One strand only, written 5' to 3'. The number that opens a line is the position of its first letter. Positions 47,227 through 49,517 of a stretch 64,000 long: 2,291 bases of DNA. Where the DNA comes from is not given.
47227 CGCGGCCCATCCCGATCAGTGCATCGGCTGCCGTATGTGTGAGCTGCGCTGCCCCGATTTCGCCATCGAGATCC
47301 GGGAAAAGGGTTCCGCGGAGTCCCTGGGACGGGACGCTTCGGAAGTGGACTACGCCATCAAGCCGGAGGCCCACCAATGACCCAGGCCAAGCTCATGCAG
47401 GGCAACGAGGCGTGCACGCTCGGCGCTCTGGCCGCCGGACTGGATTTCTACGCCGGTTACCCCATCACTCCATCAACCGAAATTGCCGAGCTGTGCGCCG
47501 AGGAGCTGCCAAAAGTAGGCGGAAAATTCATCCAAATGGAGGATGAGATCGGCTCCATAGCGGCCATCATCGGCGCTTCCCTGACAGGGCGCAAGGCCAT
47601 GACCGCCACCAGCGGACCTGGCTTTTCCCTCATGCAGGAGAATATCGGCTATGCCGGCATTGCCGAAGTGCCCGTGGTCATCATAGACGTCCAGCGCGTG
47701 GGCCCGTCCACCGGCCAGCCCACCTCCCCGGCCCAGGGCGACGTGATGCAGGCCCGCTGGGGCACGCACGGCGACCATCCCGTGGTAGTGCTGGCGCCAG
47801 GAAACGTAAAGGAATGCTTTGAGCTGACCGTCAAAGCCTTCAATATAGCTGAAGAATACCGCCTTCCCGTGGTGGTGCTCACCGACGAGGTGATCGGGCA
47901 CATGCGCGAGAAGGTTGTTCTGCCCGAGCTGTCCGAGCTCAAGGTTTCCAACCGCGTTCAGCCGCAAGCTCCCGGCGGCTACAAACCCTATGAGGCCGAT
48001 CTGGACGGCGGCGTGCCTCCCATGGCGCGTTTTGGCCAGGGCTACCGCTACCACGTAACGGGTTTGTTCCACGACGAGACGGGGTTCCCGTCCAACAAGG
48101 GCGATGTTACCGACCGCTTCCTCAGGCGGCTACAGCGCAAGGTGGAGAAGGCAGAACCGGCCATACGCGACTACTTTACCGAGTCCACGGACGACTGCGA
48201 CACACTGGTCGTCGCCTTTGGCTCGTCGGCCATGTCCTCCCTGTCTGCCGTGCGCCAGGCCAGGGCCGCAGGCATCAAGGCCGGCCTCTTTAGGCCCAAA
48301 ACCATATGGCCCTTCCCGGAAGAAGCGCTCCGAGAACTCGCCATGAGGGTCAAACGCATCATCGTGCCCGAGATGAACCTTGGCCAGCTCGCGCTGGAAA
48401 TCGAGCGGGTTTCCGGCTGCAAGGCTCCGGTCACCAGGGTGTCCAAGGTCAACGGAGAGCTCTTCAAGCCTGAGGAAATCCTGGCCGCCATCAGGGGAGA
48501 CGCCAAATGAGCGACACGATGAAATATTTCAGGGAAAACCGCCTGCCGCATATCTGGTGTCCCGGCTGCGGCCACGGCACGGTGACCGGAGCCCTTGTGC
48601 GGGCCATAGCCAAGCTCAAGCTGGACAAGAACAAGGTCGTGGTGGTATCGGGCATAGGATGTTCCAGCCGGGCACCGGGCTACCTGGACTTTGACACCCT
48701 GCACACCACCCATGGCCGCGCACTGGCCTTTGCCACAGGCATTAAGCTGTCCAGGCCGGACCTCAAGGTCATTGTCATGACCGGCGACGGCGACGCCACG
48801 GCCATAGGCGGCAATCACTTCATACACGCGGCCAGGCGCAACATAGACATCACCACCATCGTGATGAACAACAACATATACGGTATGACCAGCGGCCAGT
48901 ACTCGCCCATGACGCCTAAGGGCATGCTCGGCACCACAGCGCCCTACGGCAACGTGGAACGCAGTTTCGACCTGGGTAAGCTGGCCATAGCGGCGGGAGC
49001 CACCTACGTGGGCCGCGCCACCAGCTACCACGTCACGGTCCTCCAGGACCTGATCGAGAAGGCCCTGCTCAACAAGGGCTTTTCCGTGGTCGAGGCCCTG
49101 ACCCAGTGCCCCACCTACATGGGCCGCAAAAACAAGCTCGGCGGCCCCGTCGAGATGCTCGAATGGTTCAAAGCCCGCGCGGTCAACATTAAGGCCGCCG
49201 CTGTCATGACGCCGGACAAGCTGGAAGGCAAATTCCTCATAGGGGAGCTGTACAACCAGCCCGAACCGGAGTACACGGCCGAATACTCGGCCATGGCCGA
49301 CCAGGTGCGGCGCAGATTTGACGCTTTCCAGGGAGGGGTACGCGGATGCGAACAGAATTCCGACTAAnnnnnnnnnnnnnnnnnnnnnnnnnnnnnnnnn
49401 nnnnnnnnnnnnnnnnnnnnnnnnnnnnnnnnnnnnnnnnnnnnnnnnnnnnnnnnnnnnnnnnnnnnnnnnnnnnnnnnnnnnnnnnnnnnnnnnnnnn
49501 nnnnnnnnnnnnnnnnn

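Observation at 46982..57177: One transcription unit joining 2-oxoacid:ferredoxin oxidoreductase to the methylmalonyl-CoA pathway and a Na+-pumping decarboxylase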

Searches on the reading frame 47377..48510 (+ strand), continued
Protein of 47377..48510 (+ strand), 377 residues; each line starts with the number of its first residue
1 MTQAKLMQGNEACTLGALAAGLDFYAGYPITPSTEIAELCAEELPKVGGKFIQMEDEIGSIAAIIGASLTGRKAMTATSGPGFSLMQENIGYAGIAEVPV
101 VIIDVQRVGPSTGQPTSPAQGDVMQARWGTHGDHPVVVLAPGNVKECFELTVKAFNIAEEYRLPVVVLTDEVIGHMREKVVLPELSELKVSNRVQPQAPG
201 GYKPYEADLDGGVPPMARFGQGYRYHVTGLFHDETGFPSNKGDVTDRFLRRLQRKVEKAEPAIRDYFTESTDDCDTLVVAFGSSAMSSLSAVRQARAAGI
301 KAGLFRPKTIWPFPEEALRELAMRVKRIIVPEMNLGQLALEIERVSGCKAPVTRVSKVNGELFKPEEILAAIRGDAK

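Call 48: search_protein_families(library=pfam, proteins=[L003:15272-17374:+, L003:4929-5660:-, L003:2377-3078:-, L003:1022-1930:+, L026:19730-20800:-, L026:24-1058:-, L026:3272-3952:-, L004:10255-11538:+, L004:11623-11982:+, L004:3-770:-], max_evalue=0.00001)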
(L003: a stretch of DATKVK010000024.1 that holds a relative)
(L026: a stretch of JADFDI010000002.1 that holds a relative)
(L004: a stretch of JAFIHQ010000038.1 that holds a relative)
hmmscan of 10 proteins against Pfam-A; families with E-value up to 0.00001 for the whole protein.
L003:15272-17374:+ (701 aa): 0 families

L003:4929-5660:- (243 aa): 2 families
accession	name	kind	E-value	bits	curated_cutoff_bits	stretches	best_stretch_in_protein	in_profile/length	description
PF01614.24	IclR_C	-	1e-32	113.5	24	1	80-237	4-173/174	Bacterial transcriptional regulator IclR C-terminal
PF09339.16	HTH_IclR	-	1.2e-13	51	22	1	10-60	1-51/52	IclR helix-turn-helix domain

L003:2377-3078:- (233 aa): 1 family
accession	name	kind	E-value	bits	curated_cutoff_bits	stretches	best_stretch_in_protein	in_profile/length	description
PF03591.19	AzlC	-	1e-39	136.6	32.1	1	22-161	1-137/137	AzlC protein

L003:1022-1930:+ (302 aa): 5 families
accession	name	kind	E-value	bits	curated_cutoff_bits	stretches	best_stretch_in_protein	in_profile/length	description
PF01058.29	Oxidored_q6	-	3.1e-26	92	27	1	186-296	1-127/128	NADH ubiquinone oxidoreductase, 20 Kd subunit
PF12838.12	Fer4_7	-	2.8e-08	34.5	27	1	85-132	4-52/52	4Fe-4S dicluster domain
PF13187.11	Fer4_9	-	2.1e-07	31.3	27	1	82-132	2-51/52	4Fe-4S dicluster domain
PF13237.11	Fer4_10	-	1.3e-06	28.7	25.5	0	76-129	3-53/53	4Fe-4S dicluster domain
PF13484.11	Fer4_16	-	3.8e-06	28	30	0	84-101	3-20/66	4Fe-4S double cluster binding domain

L026:19730-20800:- (356 aa): 4 families
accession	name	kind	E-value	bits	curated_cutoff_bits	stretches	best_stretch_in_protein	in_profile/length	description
PF13377.12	Peripla_BP_3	-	7e-35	121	26.5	1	174-331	2-167/167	Periplasmic binding protein-like domain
PF00532.27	Peripla_BP_1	-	1.5e-17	64.4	22.2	1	84-310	21-261/281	Periplasmic binding proteins and sugar binding domain of LacI family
PF00356.27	LacI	-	7.3e-12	45.3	27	1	3-48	1-46/46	Bacterial regulatory proteins, lacI family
PF13407.12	Peripla_BP_4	-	8.1e-08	32.6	35.1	1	95-311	29-255/258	Periplasmic binding protein domain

L026:24-1058:- (344 aa): 7 families
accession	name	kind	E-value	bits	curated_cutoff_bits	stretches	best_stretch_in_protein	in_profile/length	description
PF00326.27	Peptidase_S9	-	1.3e-16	61.2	22.6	1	148-339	11-205/213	Prolyl oligopeptidase family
PF12146.15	Hydrolase_4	-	7.4e-12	45.5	27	1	148-236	28-115/239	Serine aminopeptidase, S33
PF12697.13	Abhydrolase_6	-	9.4e-09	36.7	26.3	1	122-323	1-204/217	Alpha/beta hydrolase family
PF01738.24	DLH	-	3.2e-08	33.9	21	1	179-325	78-188/217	Dienelactone hydrolase family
PF02129.25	Peptidase_S15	-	3.4e-07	30.7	23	1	99-230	1-128/262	X-Pro dipeptidyl-peptidase (S15 family)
PF00561.26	Abhydrolase_1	-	6.1e-07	29.8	25.8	1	121-238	2-110/245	alpha/beta hydrolase fold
PF07859.19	Abhydrolase_3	-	9.9e-06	25.9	25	1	178-325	51-208/210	alpha/beta hydrolase fold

L026:3272-3952:- (226 aa): 0 families

L004:10255-11538:+ (427 aa): 1 family
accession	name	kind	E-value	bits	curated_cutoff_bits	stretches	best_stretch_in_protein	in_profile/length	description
PF03977.18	OAD_beta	-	8.7e-106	354.3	31.6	1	27-425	2-349/349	Na+-transporting oxaloacetate decarboxylase beta subunit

L004:11623-11982:+ (119 aa): 0 families

L004:3-770:- (256 aa): 1 family
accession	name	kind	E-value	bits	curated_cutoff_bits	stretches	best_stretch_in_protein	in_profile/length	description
PF00682.25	HMGL-like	-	3.3e-09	37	29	0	202-253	142-195/260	HMGL-like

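Call 63: search_protein_families(library=pfam, proteins=[L003:15242-17335:-, L003:16116-17291:-, L003:15387-16061:+, L003:14336-14677:+], max_evalue=0.001)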
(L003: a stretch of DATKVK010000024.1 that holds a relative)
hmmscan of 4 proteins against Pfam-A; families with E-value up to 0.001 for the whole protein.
L003:15242-17335:- (697 aa): 9 families
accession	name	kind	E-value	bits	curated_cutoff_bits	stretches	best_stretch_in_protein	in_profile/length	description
PF00015.26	MCPsignal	-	1.1e-28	100.7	34.6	1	516-670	15-169/172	Methyl-accepting chemotaxis protein (MCP) signalling domain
PF02906.19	Fe_hyd_lg_C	-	1.6e-27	97.2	22.1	1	78-306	1-244/245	Iron only hydrogenase large subunit, C-terminal domain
PF00037.32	Fer4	-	7.5e-08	32.3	21.1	2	40-61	2-23/24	4Fe-4S binding domain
PF12838.12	Fer4_7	-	5e-07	30.5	27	1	15-60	1-52/52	4Fe-4S dicluster domain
PF13237.11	Fer4_10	-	2.3e-06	27.9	25.5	1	12-56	5-52/53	4Fe-4S dicluster domain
PF13187.11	Fer4_9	-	1.7e-05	25.2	27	1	15-59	1-50/52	4Fe-4S dicluster domain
PF12837.12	Fer4_6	-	2.6e-05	24.4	25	1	39-60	2-23/24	4Fe-4S binding domain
PF04060.18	FeS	-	3.9e-05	23.7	23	1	396-424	4-32/33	Putative Fe-S cluster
PF12797.12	Fer4_2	-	0.00018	21.7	24.5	0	9-28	3-22/22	4Fe-4S binding domain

L003:16116-17291:- (391 aa): 0 families

L003:15387-16061:+ (224 aa): 0 families

L003:14336-14677:+ (113 aa): 0 families

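Call 65: find_encoding_contigs(protein=P0012, flank=10000, max_places=1)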
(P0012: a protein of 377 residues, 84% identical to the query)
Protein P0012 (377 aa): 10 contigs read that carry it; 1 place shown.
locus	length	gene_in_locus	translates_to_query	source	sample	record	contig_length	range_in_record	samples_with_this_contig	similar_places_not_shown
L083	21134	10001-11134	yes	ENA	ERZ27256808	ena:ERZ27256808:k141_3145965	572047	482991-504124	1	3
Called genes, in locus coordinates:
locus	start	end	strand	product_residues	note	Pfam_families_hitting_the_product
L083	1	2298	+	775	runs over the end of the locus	PF00133:tRNA-synt_1 (weak), PF09334:tRNA-synt_1g, PF19303:Anticodon_3, PF01588:tRNA_bind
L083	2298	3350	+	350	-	PF02388:FemAB, PF13480:Acetyltransf_6, PF02388:FemAB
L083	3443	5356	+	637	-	PF00497:SBP_bac_3, PF08448:PAS_4, PF07536:HWE_HK, PF07568:HisKA_2, PF13581:HATPase_c_2 (weak), PF02518:HATPase_c (weak)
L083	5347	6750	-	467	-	PF05761:5_nucleotid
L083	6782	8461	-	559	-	PF00682:HMGL-like, PF02436:PYC_OADA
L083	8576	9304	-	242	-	PF01047:MarR (weak), PF09339:HTH_IclR, PF01614:IclR_C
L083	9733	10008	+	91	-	PF13484:Fer4_16 (faint), PF13187:Fer4_9, PF12797:Fer4_2 (faint), PF13237:Fer4_10 (weak), PF00037:Fer4 (faint), PF14697:Fer4_21, PF12837:Fer4_6 (faint), PF12838:Fer4_7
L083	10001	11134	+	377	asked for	PF01855:POR_N, PF02780:Transketolase_C, PF17147:PFOR_II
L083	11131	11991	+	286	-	PF02775:TPP_enzyme_C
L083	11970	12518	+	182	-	PF01558:POR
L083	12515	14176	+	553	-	PF01642:MM_CoA_mutase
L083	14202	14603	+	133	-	PF02310:B12-binding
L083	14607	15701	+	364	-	PF03308:MeaB, PF01656:CbiA (weak), PF02492:cobW (weak), PF03029:ATP_bind_1 (faint)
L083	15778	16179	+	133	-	PF00903:Glyoxalase, PF13468:Glyoxalase_3, PF13669:Glyoxalase_4, PF18029:Glyoxalase_6 (faint)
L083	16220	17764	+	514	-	PF01039:Carboxyl_trans, PF03255:ACCA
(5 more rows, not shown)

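Call 66: find_encoding_contigs(protein=P0040, flank=10000, max_places=1)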
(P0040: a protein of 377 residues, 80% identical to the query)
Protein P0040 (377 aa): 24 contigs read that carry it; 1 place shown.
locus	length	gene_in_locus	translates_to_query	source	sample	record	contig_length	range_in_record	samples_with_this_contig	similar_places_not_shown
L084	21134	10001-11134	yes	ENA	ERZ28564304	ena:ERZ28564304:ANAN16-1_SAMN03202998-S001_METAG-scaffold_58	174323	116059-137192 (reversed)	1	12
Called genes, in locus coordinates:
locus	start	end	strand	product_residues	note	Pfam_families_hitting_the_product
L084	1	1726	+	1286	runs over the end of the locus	-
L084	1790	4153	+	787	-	PF00133:tRNA-synt_1 (faint), PF09334:tRNA-synt_1g, PF19303:Anticodon_3, PF01588:tRNA_bind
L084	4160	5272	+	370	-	PF02388:FemAB, PF13480:Acetyltransf_6, PF02388:FemAB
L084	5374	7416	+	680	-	PF19310:TOP_N, PF01432:Peptidase_M3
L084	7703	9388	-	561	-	PF00682:HMGL-like, PF02436:PYC_OADA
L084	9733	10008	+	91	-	PF13484:Fer4_16 (faint), PF12797:Fer4_2 (faint), PF13237:Fer4_10 (weak), PF00037:Fer4 (faint), PF12837:Fer4_6 (faint), PF14697:Fer4_21, PF12838:Fer4_7 (weak), PF13187:Fer4_9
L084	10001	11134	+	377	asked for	PF01855:POR_N, PF02780:Transketolase_C (weak), PF17147:PFOR_II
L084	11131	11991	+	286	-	PF02775:TPP_enzyme_C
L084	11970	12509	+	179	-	PF01558:POR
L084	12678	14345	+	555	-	PF01642:MM_CoA_mutase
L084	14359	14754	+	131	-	PF02310:B12-binding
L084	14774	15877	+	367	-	PF03308:MeaB, PF02492:cobW (faint)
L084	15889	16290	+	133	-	PF00903:Glyoxalase, PF13468:Glyoxalase_3, PF13669:Glyoxalase_4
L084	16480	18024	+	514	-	PF01039:Carboxyl_trans, PF03255:ACCA, PF06833:MdcE (weak)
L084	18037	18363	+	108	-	PF04277:OAD_gamma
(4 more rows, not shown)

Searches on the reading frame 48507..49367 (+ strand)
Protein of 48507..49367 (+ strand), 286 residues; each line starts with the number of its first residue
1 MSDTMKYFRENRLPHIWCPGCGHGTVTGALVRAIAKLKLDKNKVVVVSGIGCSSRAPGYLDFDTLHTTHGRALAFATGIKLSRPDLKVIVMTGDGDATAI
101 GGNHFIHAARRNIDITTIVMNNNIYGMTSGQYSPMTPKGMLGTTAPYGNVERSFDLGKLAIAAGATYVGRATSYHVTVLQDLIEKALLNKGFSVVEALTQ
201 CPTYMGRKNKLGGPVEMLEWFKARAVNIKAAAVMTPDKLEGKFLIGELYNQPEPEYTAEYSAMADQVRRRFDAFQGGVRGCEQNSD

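Call 3: search_protein_families(library=pfam, proteins=[window:48507-49367:+])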
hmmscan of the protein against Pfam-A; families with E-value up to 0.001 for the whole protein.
window:48507-49367:+ (286 aa): 1 family
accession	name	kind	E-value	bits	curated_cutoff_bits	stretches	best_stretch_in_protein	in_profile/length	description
PF02775.26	TPP_enzyme_C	-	7.7e-35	120.4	21.9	1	50-196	2-150/151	Thiamine pyrophosphate enzyme, C-terminal TPP binding domain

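Call 4: search_protein_families(library=ncbifam, proteins=[window:48507-49367:+])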
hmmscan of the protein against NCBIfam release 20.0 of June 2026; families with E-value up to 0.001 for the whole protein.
window:48507-49367:+ (286 aa): 39 families (the best 25 are shown)
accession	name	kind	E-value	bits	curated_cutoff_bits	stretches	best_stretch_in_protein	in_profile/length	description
NF007207.0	PRK09628.1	equivalog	1.4e-88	297.2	364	1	6-269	7-271/277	2-oxoglutarate ferredoxin oxidoreductase subunit beta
NF008820.0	PRK11866.1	equivalog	5.8e-71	239.2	402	1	4-225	5-217/287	2-oxoacid ferredoxin oxidoreductase subunit beta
TIGR02177.1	PorB_KorB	subfamily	2.7e-70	237.1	261.9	1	16-230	2-208/286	2-oxoacid:acceptor oxidoreductase, beta subunit, pyruvate/2-ketoisovalerate family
NF041171.1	Oxoac_fdxbeta_Archa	equivalog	7.7e-65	219.1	423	1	17-205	5-193/296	2-oxoacid:ferredoxin oxidoreductase subunit beta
NF008821.0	PRK11869.1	equivalog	7.8e-58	195.6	438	1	9-225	8-216/286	2-oxoacid ferredoxin oxidoreductase subunit beta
NF008818.0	PRK11864.1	subfamily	1.3e-16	60.6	405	1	15-203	18-210/300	3-methyl-2-oxobutanoate dehydrogenase subunit beta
NF008819.1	PRK11865.1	equivalog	1.9e-15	56.9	405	1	15-204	18-215/300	pyruvate synthase subunit PorB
TIGR03336.1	IOR_alpha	equivalog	9.4e-15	53.9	650.9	1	14-209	355-539/595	indolepyruvate ferredoxin oxidoreductase subunit alpha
NF006203.0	PRK08327.1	equivalog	1.1e-09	37.4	456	1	64-168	429-536/571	thiamine pyrophosphate-requiring protein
NF045792.1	OxalOxredbeta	equivalog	2.7e-09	36.5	590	1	85-150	101-166/311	oxalate oxidoreductase subunit beta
TIGR02176.1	pyruv_ox_red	equivalog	2.8e-09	35.4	911.35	1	89-203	957-1072/1167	pyruvate:ferredoxin (flavodoxin) oxidoreductase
NF045766.1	PhenlGlyoxDHPadI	equivalog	1.8e-08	33.6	700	1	83-203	230-356/443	NADH-dependent phenylglyoxylate dehydrogenase subunit beta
NF004807.0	PRK06154.1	equivalog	5.9e-08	31.8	607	1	66-129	430-492/565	thiamine pyrophosphate-requiring protein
NF005485.1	PRK07092.1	equivalog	4.7e-07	29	493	1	70-200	399-519/523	benzoylformate decarboxylase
NF004813.0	PRK06163.1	equivalog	6.2e-07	29.3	240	1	46-135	32-125/202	hypothetical protein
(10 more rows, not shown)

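Call 26: search_solved_structures(query=window:48507-49367:+, show_alignments=3)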
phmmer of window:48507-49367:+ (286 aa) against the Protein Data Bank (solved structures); distinct sequences matched with E-value up to 0.001: 21.
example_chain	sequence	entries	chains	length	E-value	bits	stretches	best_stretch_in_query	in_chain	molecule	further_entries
8ys5_C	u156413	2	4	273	4.2e-69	236.4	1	6-265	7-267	2-oxoglutarate ferredoxin oxidoreductase subunit beta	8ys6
6n2n_B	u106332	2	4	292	4.8e-53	183.7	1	10-204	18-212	Pyruvate ferredoxin/flavodoxin oxidoreductase, beta subunit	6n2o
5b46_B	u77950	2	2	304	7.9e-53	183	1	17-206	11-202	2-oxoacid--ferredoxin oxidoreductase beta subunit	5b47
5b48_B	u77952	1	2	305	1.5e-51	178.8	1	16-206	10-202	2-oxoacid--ferredoxin oxidoreductase beta subunit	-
6cin_A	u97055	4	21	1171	2.4e-05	27.2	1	88-201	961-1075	PYRUVATE-FERREDOXIN OXIDOREDUCTASE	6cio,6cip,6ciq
1b0p_A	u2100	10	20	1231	3.9e-05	26.5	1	88-203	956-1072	PROTEIN (PYRUVATE-FERREDOXIN OXIDOREDUCTASE) | Pyruvate-Ferredoxin Oxidoreductase | PYRUVATE FERREDOXIN OXIDOREDUCTASE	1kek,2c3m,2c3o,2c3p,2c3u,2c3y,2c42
7plm_A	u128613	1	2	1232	3.9e-05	26.5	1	88-203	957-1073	Pyruvate:ferredoxin oxidoreductase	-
8x3x_A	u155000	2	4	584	7.7e-05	25.6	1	49-128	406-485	BbmA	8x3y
8xod_A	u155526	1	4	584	0.00011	25.1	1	49-128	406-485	BbmA-G484F complex with CBOA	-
9bt4_C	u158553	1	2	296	0.00013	24.8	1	83-206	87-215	Pyruvate:Ferredoxin Oxidoreductase, subunit beta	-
8xbo_A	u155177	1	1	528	0.00017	24.4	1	69-132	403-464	Benzoylformate decarboxylase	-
6lpi_A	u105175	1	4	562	0.0002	24.2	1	68-146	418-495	Acetolactate synthase isozyme 1 large subunit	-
8xbr_A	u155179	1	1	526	0.0002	24.2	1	69-131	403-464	Benzoylformate decarboxylase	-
6m2y_A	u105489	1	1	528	0.00021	24.2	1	69-130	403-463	Benzoylformate decarboxylase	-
8xbq_A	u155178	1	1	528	0.00022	24.1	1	69-130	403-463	Benzoylformate decarboxylase-K2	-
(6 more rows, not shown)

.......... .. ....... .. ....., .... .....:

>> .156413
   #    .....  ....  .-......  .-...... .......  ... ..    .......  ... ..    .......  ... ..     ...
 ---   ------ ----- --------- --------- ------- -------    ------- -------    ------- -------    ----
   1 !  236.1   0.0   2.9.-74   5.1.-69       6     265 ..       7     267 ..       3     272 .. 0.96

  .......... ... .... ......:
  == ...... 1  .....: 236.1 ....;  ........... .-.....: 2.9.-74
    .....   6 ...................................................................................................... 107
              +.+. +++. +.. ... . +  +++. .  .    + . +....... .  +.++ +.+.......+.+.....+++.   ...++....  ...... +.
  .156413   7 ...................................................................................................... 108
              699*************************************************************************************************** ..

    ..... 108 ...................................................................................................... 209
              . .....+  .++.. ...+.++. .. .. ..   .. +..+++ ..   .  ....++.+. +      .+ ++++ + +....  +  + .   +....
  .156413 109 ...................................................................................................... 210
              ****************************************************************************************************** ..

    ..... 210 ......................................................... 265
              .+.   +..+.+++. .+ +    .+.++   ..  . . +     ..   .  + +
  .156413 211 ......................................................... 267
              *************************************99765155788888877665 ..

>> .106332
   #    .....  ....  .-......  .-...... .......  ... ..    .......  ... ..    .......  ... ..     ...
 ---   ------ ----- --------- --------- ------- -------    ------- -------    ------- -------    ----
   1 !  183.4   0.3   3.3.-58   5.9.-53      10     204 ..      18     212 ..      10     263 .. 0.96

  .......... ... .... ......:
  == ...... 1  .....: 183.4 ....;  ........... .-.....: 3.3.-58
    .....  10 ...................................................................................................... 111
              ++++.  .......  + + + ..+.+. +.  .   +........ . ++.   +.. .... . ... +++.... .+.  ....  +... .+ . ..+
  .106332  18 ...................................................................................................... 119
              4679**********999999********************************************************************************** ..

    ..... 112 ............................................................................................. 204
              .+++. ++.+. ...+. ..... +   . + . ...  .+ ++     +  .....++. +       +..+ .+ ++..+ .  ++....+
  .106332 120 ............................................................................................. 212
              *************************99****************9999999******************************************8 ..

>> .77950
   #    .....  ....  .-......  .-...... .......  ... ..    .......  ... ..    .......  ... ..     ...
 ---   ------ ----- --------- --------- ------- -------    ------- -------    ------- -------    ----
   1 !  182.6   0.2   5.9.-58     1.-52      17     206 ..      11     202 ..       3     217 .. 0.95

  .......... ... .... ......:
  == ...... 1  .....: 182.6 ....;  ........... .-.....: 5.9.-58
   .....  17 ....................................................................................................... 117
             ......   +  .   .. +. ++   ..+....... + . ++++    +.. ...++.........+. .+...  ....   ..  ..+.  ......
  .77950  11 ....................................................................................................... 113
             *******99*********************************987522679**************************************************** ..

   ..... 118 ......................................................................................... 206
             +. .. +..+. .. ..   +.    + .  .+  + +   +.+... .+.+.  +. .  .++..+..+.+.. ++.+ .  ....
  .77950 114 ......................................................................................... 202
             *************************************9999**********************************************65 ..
